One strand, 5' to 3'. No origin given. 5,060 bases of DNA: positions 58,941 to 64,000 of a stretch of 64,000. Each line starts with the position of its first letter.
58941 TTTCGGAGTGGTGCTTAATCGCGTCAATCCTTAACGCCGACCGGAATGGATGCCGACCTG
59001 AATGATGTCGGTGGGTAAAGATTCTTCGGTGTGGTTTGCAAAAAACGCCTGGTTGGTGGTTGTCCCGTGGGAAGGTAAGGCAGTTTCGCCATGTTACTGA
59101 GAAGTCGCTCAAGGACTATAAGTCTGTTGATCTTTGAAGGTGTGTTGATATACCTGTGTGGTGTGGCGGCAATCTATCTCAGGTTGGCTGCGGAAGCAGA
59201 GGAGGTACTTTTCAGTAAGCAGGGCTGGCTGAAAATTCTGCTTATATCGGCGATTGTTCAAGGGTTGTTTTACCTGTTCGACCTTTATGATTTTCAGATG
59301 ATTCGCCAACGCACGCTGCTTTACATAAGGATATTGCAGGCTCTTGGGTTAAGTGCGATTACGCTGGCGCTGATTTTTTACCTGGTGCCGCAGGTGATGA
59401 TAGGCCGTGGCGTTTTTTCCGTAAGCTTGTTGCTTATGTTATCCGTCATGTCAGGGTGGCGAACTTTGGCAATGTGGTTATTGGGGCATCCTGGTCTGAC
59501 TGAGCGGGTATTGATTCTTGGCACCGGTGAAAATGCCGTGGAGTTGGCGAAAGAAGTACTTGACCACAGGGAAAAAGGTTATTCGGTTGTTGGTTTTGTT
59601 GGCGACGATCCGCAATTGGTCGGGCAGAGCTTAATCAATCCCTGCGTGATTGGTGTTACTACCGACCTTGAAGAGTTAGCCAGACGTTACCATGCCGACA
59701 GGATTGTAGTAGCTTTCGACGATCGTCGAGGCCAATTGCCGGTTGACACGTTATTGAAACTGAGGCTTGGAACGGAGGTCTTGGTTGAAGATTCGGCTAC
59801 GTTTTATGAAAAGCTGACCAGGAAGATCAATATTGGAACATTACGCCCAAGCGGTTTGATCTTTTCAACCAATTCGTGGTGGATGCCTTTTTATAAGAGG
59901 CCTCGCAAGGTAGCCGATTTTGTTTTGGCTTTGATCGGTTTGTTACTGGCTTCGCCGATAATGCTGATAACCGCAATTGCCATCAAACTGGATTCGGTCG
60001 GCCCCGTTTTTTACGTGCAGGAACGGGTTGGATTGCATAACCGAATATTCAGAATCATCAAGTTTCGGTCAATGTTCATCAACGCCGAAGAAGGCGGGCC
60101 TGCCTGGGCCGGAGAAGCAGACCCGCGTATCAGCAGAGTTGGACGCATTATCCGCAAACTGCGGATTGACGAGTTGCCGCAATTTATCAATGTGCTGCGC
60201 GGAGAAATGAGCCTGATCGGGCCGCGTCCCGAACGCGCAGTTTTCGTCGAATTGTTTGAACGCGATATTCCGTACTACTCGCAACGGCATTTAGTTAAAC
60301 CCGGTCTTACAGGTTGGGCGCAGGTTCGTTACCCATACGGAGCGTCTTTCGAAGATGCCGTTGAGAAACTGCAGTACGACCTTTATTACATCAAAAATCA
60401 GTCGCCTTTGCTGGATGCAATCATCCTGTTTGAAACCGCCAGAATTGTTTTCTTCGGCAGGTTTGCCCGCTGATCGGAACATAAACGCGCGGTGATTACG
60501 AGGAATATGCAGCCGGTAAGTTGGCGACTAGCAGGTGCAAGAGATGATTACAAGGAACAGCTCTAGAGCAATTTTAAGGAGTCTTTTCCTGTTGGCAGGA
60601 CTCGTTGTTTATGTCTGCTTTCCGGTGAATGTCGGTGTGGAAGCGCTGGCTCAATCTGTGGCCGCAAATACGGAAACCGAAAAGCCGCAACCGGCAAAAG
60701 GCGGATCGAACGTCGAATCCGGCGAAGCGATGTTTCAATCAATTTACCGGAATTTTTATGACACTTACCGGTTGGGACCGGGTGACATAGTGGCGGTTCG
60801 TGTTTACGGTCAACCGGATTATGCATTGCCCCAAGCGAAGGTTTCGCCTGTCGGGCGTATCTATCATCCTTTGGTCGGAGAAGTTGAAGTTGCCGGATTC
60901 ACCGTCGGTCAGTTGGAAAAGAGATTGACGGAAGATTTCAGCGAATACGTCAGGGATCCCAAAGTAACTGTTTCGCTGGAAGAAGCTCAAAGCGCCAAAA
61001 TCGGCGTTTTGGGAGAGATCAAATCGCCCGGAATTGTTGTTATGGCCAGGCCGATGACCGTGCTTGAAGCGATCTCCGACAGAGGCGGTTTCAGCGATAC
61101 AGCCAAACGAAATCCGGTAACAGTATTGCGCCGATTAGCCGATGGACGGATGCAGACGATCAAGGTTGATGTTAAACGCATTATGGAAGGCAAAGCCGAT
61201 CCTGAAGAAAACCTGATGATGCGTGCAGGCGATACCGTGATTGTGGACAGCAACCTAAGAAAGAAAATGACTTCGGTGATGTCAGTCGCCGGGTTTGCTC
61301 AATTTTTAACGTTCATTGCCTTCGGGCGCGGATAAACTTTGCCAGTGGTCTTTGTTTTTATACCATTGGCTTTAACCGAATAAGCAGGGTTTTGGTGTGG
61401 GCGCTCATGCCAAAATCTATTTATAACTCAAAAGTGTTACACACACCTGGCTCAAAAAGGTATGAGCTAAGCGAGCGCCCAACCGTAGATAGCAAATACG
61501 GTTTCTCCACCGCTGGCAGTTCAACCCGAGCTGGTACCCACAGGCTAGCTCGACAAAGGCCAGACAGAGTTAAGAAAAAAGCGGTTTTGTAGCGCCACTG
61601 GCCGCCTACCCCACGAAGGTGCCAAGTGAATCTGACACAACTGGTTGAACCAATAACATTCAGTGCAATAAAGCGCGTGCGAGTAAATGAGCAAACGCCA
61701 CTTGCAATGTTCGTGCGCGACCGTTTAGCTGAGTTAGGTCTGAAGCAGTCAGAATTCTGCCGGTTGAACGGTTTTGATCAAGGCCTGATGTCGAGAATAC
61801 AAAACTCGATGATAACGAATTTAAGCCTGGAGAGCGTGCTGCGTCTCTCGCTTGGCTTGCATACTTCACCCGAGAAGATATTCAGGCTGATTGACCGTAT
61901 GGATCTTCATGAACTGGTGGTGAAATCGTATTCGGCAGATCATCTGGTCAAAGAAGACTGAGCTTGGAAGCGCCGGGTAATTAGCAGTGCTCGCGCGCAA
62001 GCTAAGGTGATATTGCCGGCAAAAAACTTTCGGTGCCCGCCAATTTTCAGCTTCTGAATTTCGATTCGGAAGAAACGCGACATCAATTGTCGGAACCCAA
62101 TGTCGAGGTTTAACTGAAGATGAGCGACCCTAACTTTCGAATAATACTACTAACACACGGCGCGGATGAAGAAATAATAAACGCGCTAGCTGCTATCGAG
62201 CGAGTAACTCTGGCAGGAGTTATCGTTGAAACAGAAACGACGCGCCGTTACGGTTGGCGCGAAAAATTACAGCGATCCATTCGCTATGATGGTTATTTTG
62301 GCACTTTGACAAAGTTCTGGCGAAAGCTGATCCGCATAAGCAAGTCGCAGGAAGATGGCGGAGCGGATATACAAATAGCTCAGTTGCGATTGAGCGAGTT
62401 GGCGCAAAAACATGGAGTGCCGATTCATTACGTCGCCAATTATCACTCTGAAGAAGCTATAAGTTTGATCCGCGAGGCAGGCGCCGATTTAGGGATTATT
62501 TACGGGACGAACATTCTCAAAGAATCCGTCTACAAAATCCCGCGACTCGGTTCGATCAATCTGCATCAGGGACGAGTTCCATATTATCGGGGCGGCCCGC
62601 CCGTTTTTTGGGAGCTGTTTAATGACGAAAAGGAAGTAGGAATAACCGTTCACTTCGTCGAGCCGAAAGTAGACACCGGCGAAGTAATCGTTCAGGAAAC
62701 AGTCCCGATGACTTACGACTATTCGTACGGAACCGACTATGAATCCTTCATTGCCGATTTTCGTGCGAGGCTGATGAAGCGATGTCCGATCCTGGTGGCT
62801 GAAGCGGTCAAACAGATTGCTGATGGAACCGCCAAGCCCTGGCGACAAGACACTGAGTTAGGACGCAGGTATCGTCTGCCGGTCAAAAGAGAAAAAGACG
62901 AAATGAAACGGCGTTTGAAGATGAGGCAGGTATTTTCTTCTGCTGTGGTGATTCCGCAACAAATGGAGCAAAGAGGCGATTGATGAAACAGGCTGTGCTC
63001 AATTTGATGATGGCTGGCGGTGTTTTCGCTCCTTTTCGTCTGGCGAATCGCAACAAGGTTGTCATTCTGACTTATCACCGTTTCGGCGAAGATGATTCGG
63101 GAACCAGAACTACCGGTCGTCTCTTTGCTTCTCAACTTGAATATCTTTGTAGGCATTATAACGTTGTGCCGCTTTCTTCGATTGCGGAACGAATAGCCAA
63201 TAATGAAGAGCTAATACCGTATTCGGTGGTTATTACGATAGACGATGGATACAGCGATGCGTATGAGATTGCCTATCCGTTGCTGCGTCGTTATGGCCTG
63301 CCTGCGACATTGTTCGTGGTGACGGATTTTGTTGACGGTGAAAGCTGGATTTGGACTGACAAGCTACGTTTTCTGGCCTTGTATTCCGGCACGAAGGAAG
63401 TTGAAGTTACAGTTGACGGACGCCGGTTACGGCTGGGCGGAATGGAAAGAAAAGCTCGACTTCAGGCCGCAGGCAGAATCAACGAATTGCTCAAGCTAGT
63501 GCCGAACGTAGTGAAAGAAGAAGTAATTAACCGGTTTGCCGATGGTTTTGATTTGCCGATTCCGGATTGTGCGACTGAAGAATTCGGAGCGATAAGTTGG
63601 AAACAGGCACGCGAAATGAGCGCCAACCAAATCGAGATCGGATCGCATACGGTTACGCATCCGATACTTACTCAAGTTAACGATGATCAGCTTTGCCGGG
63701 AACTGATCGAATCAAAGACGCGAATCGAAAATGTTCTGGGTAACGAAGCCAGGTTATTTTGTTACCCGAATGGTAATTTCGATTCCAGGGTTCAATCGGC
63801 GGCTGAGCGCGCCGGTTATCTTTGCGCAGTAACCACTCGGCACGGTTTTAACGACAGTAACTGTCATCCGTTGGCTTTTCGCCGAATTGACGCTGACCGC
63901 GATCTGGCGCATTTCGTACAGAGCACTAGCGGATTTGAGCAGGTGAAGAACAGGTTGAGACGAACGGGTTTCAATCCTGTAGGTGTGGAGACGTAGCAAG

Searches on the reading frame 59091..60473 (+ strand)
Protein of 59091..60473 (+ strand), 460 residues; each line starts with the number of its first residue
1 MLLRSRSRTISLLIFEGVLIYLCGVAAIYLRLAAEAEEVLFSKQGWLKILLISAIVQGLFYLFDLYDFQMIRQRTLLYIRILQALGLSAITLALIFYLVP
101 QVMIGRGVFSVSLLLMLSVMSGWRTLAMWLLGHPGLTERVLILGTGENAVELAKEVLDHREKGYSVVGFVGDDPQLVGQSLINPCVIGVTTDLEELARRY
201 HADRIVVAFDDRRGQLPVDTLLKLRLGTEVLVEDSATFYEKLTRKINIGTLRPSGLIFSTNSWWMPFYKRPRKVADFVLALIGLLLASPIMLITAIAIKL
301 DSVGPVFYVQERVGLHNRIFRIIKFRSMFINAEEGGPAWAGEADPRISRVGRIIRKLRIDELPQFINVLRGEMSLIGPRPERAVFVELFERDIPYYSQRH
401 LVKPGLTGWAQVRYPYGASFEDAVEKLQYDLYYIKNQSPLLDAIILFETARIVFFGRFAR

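Call 104: search_protein_families(library=pfam, proteins=[window:59091-60473:+], max_evalue=0.00001)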
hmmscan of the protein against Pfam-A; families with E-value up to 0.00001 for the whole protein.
window:59091-60473:+ (460 aa): 2 families
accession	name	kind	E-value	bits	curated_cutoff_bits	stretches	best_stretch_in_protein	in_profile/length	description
PF02397.22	Bac_transf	-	5.4e-66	222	27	1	273-454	2-178/179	Bacterial sugar transferase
PF13727.12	CoA_binding_3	-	1.1e-07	32.5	25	1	62-209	2-149/175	CoA-binding domain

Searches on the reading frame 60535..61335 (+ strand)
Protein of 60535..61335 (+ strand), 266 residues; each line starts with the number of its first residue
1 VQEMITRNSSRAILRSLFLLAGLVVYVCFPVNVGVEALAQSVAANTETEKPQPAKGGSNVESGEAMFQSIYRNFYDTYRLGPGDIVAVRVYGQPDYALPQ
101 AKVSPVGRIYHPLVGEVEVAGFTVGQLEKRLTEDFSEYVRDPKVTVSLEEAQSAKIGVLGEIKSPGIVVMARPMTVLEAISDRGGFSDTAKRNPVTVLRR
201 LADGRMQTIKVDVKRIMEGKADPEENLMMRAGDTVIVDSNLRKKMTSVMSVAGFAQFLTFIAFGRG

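Call 104: search_protein_families(library=pfam, proteins=[window:60535-61335:+], max_evalue=0.00001)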
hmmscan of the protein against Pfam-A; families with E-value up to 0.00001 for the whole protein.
window:60535-61335:+ (266 aa): 3 families
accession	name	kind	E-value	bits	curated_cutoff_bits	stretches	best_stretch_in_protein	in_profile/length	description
PF02563.21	Poly_export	-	1.5e-22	80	28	1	76-148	5-76/77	Polysaccharide biosynthesis/export protein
PF22461.2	SLBB_2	-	6.6e-12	45.8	27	1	155-237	2-79/79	SLBB domain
PF10531.15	SLBB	-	9.7e-11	41.8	27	1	156-209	2-54/55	SLBB domain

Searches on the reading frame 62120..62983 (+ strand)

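Call 104: search_protein_families(library=pfam, proteins=[window:62120-62983:+], max_evalue=0.00001)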
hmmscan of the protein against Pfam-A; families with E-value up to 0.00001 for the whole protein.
window:62120-62983:+ (287 aa): 1 family
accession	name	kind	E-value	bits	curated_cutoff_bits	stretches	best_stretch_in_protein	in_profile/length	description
PF00551.24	Formyl_trans_N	-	9.7e-15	55.2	26.1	1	108-207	66-166/181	Formyl transferase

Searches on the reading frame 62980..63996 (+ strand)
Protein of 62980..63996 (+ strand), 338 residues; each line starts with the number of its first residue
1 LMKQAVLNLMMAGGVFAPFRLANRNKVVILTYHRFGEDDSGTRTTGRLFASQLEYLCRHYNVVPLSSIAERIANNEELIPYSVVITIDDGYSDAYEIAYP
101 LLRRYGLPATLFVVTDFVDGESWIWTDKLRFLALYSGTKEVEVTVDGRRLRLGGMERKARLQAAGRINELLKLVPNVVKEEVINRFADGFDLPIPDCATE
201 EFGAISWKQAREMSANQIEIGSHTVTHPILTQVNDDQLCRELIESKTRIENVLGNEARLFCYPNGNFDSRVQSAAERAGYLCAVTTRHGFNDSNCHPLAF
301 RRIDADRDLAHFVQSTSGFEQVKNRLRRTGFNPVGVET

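Call 104: search_protein_families(library=pfam, proteins=[window:62980-63996:+], max_evalue=0.00001)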
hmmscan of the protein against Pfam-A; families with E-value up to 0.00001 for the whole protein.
window:62980-63996:+ (338 aa): 1 family
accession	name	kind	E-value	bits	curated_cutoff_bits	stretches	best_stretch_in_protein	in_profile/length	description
PF01522.26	Polysacc_deac_1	-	3.3e-26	92.1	23.1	1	82-280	8-121/124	Polysaccharide deacetylase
